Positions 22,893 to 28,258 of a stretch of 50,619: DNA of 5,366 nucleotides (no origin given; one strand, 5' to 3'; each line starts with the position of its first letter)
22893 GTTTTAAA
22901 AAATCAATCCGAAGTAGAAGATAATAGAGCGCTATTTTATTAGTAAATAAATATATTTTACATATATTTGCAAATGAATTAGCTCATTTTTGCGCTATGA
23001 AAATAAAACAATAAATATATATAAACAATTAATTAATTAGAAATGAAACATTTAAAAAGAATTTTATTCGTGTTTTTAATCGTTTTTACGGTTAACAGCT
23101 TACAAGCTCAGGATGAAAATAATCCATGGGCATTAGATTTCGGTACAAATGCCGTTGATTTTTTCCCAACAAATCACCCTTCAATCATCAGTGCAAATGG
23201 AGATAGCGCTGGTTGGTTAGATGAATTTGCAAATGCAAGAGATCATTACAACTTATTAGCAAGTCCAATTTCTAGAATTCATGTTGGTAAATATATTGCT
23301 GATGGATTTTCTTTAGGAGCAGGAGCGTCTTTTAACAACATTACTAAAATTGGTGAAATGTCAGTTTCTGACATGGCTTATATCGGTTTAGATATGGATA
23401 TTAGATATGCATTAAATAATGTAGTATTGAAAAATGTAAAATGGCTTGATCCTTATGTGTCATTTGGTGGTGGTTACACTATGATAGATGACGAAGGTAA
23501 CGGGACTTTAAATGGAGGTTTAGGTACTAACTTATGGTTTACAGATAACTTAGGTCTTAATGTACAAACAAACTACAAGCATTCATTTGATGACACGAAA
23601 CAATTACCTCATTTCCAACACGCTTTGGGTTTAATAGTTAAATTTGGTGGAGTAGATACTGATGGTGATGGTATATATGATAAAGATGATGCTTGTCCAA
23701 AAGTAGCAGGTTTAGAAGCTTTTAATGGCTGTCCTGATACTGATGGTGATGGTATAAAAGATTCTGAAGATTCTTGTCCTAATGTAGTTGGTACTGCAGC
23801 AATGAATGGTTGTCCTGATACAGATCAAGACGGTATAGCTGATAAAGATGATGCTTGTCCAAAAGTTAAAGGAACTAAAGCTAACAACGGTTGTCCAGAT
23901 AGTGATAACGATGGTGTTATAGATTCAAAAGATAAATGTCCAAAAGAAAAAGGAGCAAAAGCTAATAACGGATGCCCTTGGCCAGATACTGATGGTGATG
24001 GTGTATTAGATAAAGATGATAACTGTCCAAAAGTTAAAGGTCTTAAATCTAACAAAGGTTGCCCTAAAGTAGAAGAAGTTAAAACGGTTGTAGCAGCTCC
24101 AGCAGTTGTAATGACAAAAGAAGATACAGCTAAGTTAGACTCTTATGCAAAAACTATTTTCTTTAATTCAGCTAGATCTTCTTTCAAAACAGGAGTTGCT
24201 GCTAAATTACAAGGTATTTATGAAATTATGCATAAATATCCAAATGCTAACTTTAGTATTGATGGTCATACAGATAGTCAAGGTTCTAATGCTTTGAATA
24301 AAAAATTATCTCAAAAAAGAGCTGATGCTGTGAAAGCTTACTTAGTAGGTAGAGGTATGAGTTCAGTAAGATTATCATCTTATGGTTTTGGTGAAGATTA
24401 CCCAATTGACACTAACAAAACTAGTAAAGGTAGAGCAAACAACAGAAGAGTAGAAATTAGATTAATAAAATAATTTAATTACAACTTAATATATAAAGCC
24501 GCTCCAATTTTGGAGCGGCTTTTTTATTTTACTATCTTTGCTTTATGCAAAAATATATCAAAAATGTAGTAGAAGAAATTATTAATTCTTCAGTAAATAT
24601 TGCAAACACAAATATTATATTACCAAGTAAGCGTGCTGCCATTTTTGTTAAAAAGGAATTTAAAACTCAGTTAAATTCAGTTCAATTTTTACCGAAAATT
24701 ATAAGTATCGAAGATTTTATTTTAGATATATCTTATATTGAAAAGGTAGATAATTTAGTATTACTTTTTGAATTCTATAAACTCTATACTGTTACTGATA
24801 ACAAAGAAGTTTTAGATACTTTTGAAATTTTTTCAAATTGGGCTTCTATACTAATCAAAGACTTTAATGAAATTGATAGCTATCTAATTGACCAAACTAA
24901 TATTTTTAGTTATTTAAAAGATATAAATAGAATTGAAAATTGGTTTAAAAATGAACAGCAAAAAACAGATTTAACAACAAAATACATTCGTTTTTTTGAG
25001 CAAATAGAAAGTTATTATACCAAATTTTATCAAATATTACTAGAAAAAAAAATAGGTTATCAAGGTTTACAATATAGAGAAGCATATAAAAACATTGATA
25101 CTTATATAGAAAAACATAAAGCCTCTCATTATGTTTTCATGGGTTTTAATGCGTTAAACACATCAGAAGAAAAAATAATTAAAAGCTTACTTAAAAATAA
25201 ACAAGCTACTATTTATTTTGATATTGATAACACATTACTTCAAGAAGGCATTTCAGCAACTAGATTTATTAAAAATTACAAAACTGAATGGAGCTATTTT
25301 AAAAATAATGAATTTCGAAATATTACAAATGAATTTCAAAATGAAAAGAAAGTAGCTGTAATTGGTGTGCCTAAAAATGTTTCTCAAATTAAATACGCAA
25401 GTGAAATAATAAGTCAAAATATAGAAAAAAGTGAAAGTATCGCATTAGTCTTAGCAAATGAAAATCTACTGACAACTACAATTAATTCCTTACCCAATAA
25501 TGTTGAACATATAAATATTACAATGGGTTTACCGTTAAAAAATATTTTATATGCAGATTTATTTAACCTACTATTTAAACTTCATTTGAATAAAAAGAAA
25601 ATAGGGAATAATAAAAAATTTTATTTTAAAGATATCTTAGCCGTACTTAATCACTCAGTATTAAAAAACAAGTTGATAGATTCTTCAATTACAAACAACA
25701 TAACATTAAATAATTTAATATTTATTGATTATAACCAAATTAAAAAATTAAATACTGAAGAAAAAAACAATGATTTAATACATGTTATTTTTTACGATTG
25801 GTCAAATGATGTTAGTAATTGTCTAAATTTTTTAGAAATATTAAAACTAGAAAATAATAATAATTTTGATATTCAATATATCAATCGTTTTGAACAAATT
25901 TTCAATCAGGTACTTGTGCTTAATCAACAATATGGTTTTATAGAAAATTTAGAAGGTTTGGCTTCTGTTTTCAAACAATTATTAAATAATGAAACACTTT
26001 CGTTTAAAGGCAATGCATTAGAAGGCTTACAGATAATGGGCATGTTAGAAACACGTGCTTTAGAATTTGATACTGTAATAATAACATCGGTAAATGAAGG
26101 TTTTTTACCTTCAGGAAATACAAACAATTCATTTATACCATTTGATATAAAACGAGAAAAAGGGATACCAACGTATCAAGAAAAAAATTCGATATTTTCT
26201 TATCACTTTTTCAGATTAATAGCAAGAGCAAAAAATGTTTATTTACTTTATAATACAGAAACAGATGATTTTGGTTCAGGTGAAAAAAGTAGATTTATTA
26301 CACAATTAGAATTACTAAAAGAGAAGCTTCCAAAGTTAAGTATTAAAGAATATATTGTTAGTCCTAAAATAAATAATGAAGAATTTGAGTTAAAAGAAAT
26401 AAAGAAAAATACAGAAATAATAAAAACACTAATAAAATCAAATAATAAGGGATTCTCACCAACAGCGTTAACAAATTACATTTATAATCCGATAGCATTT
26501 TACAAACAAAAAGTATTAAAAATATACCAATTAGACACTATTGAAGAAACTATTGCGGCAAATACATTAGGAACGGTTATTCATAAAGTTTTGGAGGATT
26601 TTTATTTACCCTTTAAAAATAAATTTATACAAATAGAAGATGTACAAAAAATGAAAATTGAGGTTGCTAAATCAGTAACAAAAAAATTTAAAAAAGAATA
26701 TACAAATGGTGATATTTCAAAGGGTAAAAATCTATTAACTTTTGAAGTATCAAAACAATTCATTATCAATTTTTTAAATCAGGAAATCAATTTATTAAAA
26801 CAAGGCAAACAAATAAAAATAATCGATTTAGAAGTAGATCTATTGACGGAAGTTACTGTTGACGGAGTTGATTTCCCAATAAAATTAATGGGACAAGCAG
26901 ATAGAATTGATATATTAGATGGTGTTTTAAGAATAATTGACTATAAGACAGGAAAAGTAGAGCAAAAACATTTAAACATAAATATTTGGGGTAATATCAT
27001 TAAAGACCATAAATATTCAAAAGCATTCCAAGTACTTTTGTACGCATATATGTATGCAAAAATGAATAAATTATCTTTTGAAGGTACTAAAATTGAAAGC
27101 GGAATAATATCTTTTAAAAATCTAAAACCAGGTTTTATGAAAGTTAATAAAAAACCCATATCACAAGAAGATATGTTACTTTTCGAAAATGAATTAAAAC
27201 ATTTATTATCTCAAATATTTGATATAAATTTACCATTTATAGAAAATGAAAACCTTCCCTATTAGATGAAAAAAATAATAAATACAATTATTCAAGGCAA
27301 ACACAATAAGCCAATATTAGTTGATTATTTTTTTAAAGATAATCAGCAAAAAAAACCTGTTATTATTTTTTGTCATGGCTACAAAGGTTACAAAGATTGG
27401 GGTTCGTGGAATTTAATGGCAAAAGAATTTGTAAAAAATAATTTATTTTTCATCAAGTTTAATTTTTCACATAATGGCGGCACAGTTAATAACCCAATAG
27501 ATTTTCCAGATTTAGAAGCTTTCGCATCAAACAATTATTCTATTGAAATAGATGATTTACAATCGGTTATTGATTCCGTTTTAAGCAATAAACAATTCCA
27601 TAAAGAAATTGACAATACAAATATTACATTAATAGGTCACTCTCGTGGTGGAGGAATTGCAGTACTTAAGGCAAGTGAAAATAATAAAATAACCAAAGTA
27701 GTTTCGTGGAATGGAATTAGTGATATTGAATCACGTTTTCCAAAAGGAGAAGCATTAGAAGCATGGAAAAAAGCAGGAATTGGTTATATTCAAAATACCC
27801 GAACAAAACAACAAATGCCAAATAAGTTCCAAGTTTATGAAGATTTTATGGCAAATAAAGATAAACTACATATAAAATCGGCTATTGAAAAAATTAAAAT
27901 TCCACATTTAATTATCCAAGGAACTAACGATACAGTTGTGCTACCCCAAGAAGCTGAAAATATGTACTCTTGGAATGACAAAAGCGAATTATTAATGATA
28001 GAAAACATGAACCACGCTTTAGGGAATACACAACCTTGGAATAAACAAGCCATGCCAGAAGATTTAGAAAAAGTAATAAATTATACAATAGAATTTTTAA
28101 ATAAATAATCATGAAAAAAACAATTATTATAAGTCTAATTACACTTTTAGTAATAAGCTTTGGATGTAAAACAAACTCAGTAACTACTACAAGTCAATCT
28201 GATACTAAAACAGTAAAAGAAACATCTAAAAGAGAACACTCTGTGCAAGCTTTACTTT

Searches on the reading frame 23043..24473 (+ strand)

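Call 43: search_protein_families(library=pfam, proteins=[window:23043-24473:+], max_evalue=0.00001)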
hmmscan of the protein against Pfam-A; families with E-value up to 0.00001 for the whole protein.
window:23043-24473:+ (476 aa): 2 families
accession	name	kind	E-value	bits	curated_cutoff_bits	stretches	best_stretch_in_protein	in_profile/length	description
PF00691.25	OmpA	-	1.4e-17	64.2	27.2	1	373-468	1-98/98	OmpA family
PF02412.23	TSP_3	-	2.7e-15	56.2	25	0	232-248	15-31/36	Thrombospondin type 3 repeat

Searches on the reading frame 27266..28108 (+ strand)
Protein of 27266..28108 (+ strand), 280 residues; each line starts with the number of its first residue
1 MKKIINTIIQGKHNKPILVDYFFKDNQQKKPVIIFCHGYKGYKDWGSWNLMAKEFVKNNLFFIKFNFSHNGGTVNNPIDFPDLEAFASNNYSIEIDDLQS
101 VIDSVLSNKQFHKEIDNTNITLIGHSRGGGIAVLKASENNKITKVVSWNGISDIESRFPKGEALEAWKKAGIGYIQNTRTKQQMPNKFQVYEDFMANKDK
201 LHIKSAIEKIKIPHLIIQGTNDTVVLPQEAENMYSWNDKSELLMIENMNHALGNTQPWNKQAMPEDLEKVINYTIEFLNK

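Call 43: search_protein_families(library=pfam, proteins=[window:27266-28108:+], max_evalue=0.00001)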
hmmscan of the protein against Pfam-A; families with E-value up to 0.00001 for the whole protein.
window:27266-28108:+ (280 aa): 8 families
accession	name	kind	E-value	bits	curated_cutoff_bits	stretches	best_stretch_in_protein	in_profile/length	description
PF12146.15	Hydrolase_4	-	2.5e-10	40.5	27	1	28-252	2-234/239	Serine aminopeptidase, S33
PF20434.5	BD-FAE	-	3.1e-09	37.1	26.8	1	24-236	7-214/215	BD-FAE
PF00561.26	Abhydrolase_1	-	7.3e-09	36.1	25.8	0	31-158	1-107/245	alpha/beta hydrolase fold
PF02230.22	Abhydrolase_2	-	6.7e-08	33.1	23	1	26-161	10-149/217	Phospholipase/Carboxylesterase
PF03403.19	PAF-AH_p_II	-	2.5e-07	30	20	0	99-216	202-300/372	Platelet-activating factor acetylhydrolase, isoform II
PF08840.17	BAAT_C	-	1.9e-06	28.5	20.9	1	112-225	16-127/210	BAAT / Acyl-CoA thioester hydrolase C terminal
PF20408.4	Abhydrolase_11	-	3.1e-06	27.5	27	0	199-277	116-191/193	Alpha/beta hydrolase domain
PF00326.27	Peptidase_S9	-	5.5e-06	26.5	22.6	1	90-254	40-191/213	Prolyl oligopeptidase family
